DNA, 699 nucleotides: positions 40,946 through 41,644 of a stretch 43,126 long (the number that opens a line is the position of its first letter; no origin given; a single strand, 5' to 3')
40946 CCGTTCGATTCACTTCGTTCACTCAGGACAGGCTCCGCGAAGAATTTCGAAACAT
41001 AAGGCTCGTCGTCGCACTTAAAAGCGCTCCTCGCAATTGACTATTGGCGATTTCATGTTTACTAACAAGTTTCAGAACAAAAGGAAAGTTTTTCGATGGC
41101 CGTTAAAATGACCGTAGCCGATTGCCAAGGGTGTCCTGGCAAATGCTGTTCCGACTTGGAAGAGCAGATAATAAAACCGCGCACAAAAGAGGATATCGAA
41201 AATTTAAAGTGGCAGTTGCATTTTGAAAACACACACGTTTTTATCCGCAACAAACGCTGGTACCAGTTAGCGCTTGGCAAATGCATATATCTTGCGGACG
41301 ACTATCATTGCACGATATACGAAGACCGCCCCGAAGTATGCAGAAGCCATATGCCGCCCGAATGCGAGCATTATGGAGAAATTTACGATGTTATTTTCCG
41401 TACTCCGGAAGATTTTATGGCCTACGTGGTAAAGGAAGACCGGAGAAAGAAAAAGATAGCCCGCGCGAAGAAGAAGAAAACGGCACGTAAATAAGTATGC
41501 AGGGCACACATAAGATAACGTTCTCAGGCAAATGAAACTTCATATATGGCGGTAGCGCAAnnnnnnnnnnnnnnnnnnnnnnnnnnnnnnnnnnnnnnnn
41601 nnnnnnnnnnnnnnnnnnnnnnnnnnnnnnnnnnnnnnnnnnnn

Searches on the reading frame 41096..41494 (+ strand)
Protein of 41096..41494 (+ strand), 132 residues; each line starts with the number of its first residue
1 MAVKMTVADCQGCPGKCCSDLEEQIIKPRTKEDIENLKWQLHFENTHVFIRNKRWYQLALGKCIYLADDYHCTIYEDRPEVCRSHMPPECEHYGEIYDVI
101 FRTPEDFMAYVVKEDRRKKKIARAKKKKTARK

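Call 67: search_protein_families(library=pfam, proteins=[window:41096-41494:+], max_evalue=0.00001)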
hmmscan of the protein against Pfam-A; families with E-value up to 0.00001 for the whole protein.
window:41096-41494:+ (132 aa): 1 family
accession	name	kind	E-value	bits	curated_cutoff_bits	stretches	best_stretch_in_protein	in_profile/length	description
PF03692.20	CxxCxxCC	-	4.7e-10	40.5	23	1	9-85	1-69/85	Putative zinc- or iron-chelating domain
